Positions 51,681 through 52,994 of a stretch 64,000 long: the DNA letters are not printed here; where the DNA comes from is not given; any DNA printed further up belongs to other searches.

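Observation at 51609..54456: Self-contained sigma54 cascade: tandem-HTH activator, 12-bp-period GTCCGA array, -24/-12 promoter, LuxR-type regulator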

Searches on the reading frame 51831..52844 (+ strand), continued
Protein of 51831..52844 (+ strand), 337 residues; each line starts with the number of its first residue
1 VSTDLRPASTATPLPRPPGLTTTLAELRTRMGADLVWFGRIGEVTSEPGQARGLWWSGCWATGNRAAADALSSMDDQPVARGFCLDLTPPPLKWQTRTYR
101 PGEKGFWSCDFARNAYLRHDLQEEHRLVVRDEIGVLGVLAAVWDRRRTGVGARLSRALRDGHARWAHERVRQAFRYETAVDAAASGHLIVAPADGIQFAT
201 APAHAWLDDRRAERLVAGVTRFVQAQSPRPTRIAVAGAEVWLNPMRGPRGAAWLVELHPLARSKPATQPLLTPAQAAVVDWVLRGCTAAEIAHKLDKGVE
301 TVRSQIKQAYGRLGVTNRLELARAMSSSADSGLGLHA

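Call 58: fold_search(model_id=the predicted structure, library=pdb)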
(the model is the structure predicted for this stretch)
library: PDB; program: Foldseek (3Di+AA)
matches with E <= 10: 1277; with E <= 0.001: 53
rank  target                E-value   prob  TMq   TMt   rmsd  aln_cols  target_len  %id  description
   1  4lrx_C                1.7e-06  1.00  0.21  0.24  22.9       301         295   12  Crystal Structure of the E.coli DhaR(N)-DhaK complex (released 2014-01-29)
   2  4y15_B                2.0e-06  1.00  0.31  0.42  15.2       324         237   10  SdiA in complex with 3-oxo-C6-homoserine lactone (released 2015-04-08)
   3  4y15_A                2.0e-06  1.00  0.31  0.41  15.4       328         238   11  SdiA in complex with 3-oxo-C6-homoserine lactone (released 2015-04-08)
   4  4lfu                  4.5e-06  1.00  0.27  0.36  16.6       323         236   11  Crystal structure of Escherichia coli SdiA in the space group C2 (released 2014-03-19)
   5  3szt_A                7.5e-06  1.00  0.25  0.34  15.8       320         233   15  Quorum Sensing Control Repressor, QscR, Bound to N-3-oxo-dodecanoyl-L-Homoserine Lactone (released 2011-09-28)
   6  7r3h_C                1.1e-05  1.00  0.25  0.34  16.4       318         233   14  PROSS optimitzed variant of RhlR (75 mutations) in complex with native autoinducer C4-HSL (released 2022-12-14)
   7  4lgw                  1.2e-05  1.00  0.28  0.37  15.6       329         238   11  Crystal structure of Escherichia coli SdiA in the space group P6522 (released 2014-03-19)
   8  4y15_C                1.3e-05  1.00  0.28  0.36  16.5       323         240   11  SdiA in complex with 3-oxo-C6-homoserine lactone (released 2015-04-08)
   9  7r3i_B                1.6e-05  1.00  0.25  0.34  16.2       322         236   13  PROSS optimitzed variant of RhlR (61 mutations) in complex with the synthetic antagonist mBTL (released 2022-12-14)
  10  7r3g_A                1.6e-05  1.00  0.24  0.32  16.2       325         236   13  PROSS optimitzed variant of RhlR (75 mutations) in complex with the synthetic antagonist mBTL (released 2022-12-14)
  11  8dq0_C                1.7e-05  1.00  0.21  0.28  16.6       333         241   13  Quorum-sensing receptor RhlR bound to PqsE (released 2022-12-07)
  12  7r3j_D                2.6e-05  1.00  0.30  0.40  15.1       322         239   12  Nativ complex of PqsE and RhlR with the synthetic antagonist mBTL (released 2022-12-14)
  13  4y17_C                2.7e-05  1.00  0.27  0.35  16.8       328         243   12  SdiA in complex with 3-oxo-C8-homoserine lactone (released 2015-04-08)
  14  4y13                  3.0e-05  1.00  0.30  0.39  15.4       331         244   10  SdiA in complex with octanoyl-rac-glycerol (released 2015-04-08)
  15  7r3i_A                3.2e-05  1.00  0.24  0.32  15.8       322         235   13  PROSS optimitzed variant of RhlR (61 mutations) in complex with the synthetic antagonist mBTL (released 2022-12-14)
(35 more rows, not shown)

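Call 72: find_encoding_contigs(protein=P0010, flank=4000, max_places=2)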
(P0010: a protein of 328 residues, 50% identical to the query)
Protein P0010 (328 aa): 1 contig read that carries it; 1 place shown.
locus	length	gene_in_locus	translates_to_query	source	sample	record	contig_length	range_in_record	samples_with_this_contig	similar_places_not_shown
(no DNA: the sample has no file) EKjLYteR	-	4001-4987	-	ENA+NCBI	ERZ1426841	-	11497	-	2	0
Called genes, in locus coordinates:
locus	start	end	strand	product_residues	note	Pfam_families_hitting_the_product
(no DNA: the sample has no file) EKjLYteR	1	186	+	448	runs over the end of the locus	-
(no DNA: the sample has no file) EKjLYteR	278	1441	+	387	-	PF13624:SurA_N_3, PF13623:SurA_N_2, PF13145:Rotamase_2, PF13616:Rotamase_3, PF00639:Rotamase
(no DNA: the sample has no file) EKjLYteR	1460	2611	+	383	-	-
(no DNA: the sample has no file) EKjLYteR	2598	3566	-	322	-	PF13449:Phytase-like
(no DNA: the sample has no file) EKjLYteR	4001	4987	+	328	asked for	PF00196:GerE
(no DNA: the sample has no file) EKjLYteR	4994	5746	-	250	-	?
